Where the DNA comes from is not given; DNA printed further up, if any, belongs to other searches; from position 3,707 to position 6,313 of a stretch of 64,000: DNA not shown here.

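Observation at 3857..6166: Secreted fusion of a PHP-family phosphoesterase domain with a BNR/Asp-box beta-propeller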

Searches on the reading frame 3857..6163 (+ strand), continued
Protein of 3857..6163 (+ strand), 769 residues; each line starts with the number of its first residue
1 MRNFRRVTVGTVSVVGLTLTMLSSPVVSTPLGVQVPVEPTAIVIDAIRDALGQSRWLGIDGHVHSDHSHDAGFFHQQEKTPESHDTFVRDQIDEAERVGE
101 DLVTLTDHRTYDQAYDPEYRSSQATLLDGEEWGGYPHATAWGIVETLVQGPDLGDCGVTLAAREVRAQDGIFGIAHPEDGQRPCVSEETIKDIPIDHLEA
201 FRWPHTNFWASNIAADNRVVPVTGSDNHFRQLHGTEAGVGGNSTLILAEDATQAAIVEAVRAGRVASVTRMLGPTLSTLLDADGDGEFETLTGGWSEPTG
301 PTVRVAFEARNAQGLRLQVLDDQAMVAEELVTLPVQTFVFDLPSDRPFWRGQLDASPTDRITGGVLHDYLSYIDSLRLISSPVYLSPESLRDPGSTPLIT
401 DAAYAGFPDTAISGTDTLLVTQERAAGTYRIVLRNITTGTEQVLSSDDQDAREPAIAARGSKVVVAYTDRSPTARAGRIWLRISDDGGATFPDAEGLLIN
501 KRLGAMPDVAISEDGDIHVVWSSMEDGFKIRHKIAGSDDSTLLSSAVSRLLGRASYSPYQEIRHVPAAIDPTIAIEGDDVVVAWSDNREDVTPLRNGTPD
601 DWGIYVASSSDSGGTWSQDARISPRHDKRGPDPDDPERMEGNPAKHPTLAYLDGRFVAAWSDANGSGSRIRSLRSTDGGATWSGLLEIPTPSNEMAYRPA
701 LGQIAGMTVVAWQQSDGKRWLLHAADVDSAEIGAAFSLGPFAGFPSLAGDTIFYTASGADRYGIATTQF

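Call 59: find_encoding_contigs(protein=P0029, flank=6000, max_places=1)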
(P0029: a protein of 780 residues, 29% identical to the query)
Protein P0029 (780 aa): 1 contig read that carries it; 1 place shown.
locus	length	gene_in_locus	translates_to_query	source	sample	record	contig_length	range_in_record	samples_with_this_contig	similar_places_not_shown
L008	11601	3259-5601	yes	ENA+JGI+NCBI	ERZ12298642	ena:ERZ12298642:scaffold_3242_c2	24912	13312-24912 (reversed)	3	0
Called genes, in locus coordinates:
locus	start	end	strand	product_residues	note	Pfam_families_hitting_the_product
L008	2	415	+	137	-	?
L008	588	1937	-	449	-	PF00884:Sulfatase, PF01663:Phosphodiest, PF16347:SGSH_C, PF14707:Sulfatase_C (faint)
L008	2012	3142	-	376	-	PF01070:FMN_dh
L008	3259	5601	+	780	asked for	-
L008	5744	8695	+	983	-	PF08548:Peptidase_M10_C, PF00353:HemolysinCabind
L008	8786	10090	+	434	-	-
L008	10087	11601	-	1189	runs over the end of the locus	PF05378:Hydant_A_N, PF01968:Hydantoinase_A, PF19278:Hydant_A_C (weak), PF02538:Hydantoinase_B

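Call 80: find_related_loci(query=A1, collection=genome_contigs, flank=5000)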
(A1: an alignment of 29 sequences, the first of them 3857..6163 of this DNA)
Query A1 (769 aa) in genome_contigs; peptide patterns used: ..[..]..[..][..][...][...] (x = any residue, [..] = any of these).
113 stretches matched a pattern; 97 encode a relative of the query (tblastn E <= 1e-3); the best 80 are kept; 80 distinct loci.
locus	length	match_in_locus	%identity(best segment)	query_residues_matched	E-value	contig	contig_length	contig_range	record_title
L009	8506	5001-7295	35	39-762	7e-104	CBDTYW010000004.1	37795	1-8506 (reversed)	MAG TPA_asm: uncultured Nitriliruptoria bacterium isolate SRR7614695_binner13_Refined_15 genome assembly, contig: ERZ238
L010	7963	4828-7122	35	46-760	2e-91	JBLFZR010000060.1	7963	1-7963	MAG: Nitriliruptoraceae bacterium isolate 3300053772_44 Ga0535651_0011403, whole genome shotgun sequence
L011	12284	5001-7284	40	23-756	2e-125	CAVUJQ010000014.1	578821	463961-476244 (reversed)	MAG: uncultured Actinomycetes bacterium isolate MFD01721.bin.2.222 genome assembly, contig: contig_4605, whole genome sh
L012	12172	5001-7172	30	53-730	3e-64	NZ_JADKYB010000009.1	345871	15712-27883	Actinacidiphila acididurans strain KK5PA1 NODE_9_length_345871_cov_49.329359, whole genome shotgun sequence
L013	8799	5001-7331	30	56-736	2e-63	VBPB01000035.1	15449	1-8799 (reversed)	MAG: Candidatus Eisenbacteria bacterium isolate WS_11 14_1009_16_40cm_scaffold_30309, whole genome shotgun sequence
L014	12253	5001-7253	30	53-755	4e-62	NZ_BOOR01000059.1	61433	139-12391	Planotetraspora thailandica strain NBRC 104271 sequence059, whole genome shotgun sequence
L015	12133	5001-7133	29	53-720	1e-61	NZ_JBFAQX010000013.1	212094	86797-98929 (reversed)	Amycolatopsis sp. NPDC049253 NPDC049253_31_F1.ctg-0013, whole genome shotgun sequence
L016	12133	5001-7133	29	53-720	8e-61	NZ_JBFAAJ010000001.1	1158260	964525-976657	Amycolatopsis sp. NPDC023774 NPDC023774_122_D2.ctg-0001, whole genome shotgun sequence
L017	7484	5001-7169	29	53-728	5e-61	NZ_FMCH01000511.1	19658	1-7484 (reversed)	Streptomyces sp. DvalAA-14, whole genome shotgun sequence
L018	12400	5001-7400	30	7-768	2e-60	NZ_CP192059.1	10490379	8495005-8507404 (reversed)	Amycolatopsis sp. CA-161197 chromosome, complete genome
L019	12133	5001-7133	30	53-720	3e-60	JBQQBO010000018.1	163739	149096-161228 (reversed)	Saccharopolyspora sp. 5N708 contig_18, whole genome shotgun sequence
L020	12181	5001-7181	30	48-728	2e-58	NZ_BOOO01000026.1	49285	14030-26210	Planotetraspora mira strain NBRC 15435 sequence026, whole genome shotgun sequence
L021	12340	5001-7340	30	35-761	2e-58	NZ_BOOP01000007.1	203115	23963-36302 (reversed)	Planotetraspora phitsanulokensis strain NBRC 104273 sequence07, whole genome shotgun sequence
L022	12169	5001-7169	28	53-729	4e-58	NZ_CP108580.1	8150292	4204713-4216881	Streptomyces sp. NBC_01190 chromosome, complete genome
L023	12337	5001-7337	29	35-756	1e-57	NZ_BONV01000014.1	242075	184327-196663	Planotetraspora kaengkrachanensis strain NBRC 104272 sequence14, whole genome shotgun sequence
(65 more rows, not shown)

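Call 87: search_protein_families(library=padloc, proteins=[window:3857-6163:+], max_evalue=0.01)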
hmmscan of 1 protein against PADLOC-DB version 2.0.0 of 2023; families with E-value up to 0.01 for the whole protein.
window:3857-6163:+ (769 aa): 0 families

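Call 89: search_protein_families(library=pfam, proteins=[P0050, P0062, P0064, P0067, P0068, P0069, P0074, P0076, P0081, P0088], max_evalue=0.001)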
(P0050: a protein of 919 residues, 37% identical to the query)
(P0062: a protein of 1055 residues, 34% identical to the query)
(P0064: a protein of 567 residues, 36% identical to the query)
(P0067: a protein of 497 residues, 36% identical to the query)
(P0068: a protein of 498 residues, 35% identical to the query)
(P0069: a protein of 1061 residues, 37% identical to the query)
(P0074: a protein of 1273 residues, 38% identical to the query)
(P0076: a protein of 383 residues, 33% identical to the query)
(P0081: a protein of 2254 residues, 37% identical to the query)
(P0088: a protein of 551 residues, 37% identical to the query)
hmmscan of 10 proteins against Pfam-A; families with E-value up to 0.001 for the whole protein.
P0050 (919 aa): 5 families
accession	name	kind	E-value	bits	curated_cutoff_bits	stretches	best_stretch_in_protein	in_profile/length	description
PF13088.12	BNR_2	-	7.3e-25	88.3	31.4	3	484-667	76-258/277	BNR repeat-like domain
PF10901.13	DUF2690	-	3.6e-16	59.6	23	0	255-296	4-45/94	Protein of unknown function (DUF2690)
PF02012.26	BNR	-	1.3e-12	46.2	27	0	131-140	2-11/12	BNR/Asp-box repeat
PF24316.1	Tli3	-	1.3e-07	32.4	27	0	68-92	72-101/129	T6SS Tli3 immunity protein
PF21471.3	Reelin_subrepeat-B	-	0.00011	22.5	27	0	118-140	51-73/127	Reelin subrepeat B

P0062 (1055 aa): 4 families
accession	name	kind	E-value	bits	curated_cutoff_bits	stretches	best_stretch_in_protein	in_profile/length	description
PF13088.12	BNR_2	-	1.3e-34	120.3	31.4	4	510-724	11-201/277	BNR repeat-like domain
PF02012.26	BNR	-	4.5e-18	62.7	27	0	655-664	2-11/12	BNR/Asp-box repeat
PF01833.30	TIG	-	1e-10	41.9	20.9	1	3-67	6-72/84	IPT/TIG domain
PF24316.1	Tli3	-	3.5e-10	40.8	27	0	627-687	55-120/129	T6SS Tli3 immunity protein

P0064 (567 aa): 5 families
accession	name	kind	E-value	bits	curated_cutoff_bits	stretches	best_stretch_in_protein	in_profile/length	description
PF13088.12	BNR_2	-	6.6e-24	85.2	31.4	4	205-290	122-201/277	BNR repeat-like domain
PF07705.17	CARDB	-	1.1e-09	38.9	22.7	1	472-560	21-98/101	CARDB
PF19958.5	EAD6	-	3.8e-07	30.7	27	0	33-56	27-50/75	Effector-associated domain 6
PF02012.26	BNR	-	7.4e-07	28.7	27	0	227-235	3-11/12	BNR/Asp-box repeat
PF21471.3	Reelin_subrepeat-B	-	6.3e-05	23.2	27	0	268-289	53-74/127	Reelin subrepeat B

P0067 (497 aa): 3 families
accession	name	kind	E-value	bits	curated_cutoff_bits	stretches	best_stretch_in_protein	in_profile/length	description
PF08309.17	LVIVD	-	8.5e-09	35.1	20.2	0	184-199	6-21/42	LVIVD repeat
PF18998.6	Flg_new_2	-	3.4e-06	27.4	23.6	1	39-104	8-72/73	Divergent InlB B-repeat domain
PF24316.1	Tli3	-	0.00075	20.3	27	0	118-176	47-104/129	T6SS Tli3 immunity protein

P0068 (498 aa): 4 families
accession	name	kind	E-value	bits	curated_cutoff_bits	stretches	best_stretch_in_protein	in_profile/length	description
PF13088.12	BNR_2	-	2e-24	86.9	31.4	3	175-315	71-210/277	BNR repeat-like domain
PF15892.11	BNR_4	-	2e-07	31.1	27.3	1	57-246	42-233/272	BNR repeat-containing family member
PF02012.26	BNR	-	2.5e-06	27.1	27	0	399-408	2-11/12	BNR/Asp-box repeat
PF07193.17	DUF1408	-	0.00014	21.9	27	0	273-292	30-50/75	Protein of unknown function (DUF1408)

P0069 (1061 aa): 4 families
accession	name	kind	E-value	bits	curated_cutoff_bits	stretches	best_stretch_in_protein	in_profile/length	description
PF13088.12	BNR_2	-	8.2e-39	134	31.4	5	669-872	7-214/277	BNR repeat-like domain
PF02012.26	BNR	-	6.7e-19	65.2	27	0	372-382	2-12/12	BNR/Asp-box repeat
PF01833.30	TIG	-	2.8e-09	37.3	20.9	1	243-321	3-83/84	IPT/TIG domain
PF21471.3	Reelin_subrepeat-B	-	1.2e-07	32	27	0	574-607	59-92/127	Reelin subrepeat B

P0074 (1273 aa): 11 families
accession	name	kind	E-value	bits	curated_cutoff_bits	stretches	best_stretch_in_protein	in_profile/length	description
PF13088.12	BNR_2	-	2.2e-40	139.2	31.4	4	891-1077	12-207/277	BNR repeat-like domain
PF02369.22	Big_1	-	1.6e-18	67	34.9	2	47-141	2-92/93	Bacterial Ig-like domain (group 1)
PF02012.26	BNR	-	1.3e-16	58.2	27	0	957-966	2-11/12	BNR/Asp-box repeat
PF01833.30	TIG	-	7.1e-12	45.6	20.9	1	452-528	2-80/84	IPT/TIG domain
PF24316.1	Tli3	-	8.4e-12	46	27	0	968-1031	40-111/129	T6SS Tli3 immunity protein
PF09134.16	Invasin_D3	-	7.9e-10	39.6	33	1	44-139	2-95/98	Invasin, domain 3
PF12904.13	Collagen_bind_2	-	1.7e-06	28.2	22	0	1037-1070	44-77/92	Putative collagen-binding domain of a collagenase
PF21471.3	Reelin_subrepeat-B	-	2e-06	28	27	0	837-873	51-87/127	Reelin subrepeat B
PF15892.11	BNR_4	-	7.9e-06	25.9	27.3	0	668-807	51-197/272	BNR repeat-containing family member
PF00630.25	Filamin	-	9.9e-06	26.7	26.9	0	45-123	3-81/93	Filamin/ABP280 repeat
PF18565.7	Glyco_hydro2_C5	-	8.6e-05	22.8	32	0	159-205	15-58/103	Glycoside hydrolase family 2 C-terminal domain 5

P0076 (383 aa): 6 families
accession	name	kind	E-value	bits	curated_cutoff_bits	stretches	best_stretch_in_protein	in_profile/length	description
PF07676.18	PD40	-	8.6e-20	70.6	20.9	0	236-270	4-37/38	WD40-like Beta Propeller Repeat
PF13088.12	BNR_2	-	7.9e-17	61.9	31.4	1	115-302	81-270/277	BNR repeat-like domain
PF02012.26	BNR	-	9.1e-07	28.4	27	0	121-130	3-12/12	BNR/Asp-box repeat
PF21471.3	Reelin_subrepeat-B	-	1.1e-05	25.7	27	0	218-288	17-79/127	Reelin subrepeat B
PF14734.12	DUF4469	-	2.5e-05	24.6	22.6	0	44-90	21-65/101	Domain of unknown function (DUF4469) with IG-like fold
PF24316.1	Tli3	-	3e-05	24.8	27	0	163-206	80-127/129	T6SS Tli3 immunity protein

P0081 (2254 aa): 8 families
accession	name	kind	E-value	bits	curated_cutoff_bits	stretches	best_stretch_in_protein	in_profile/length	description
PF13088.12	BNR_2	-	3.3e-39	135.3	31.4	4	276-519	2-248/277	BNR repeat-like domain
PF15892.11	BNR_4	-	1.6e-23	83.9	27.3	3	575-797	25-267/272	BNR repeat-containing family member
PF13229.12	Beta_helix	-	2.2e-21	76.6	25.9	2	1083-1241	11-158/158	Right handed beta helix region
PF04616.20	Glyco_hydro_43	-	1.8e-17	64.1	32.2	1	180-256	91-169/288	Glycosyl hydrolases family 43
PF05048.19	NosD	-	1.3e-09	38.3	23.6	2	1084-1244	50-199/212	Periplasmic copper-binding protein (NosD)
PF01650.23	Peptidase_C13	-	2e-06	28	22.8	1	2122-2185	111-174/258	Peptidase C13 family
PF02012.26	BNR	-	1.4e-05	24.8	27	0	731-740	2-11/12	BNR/Asp-box repeat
PF21471.3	Reelin_subrepeat-B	-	0.00085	19.5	27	0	283-309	52-78/127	Reelin subrepeat B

P0088 (551 aa): 2 families
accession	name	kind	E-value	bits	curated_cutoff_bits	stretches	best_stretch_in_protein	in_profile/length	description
PF13088.12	BNR_2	-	7.9e-05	22.6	31.4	0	297-391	158-249/277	BNR repeat-like domain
PF13585.12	CHU_C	-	8.4e-05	23.1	27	1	476-536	18-76/86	CHU_C Type IX secretion signal domain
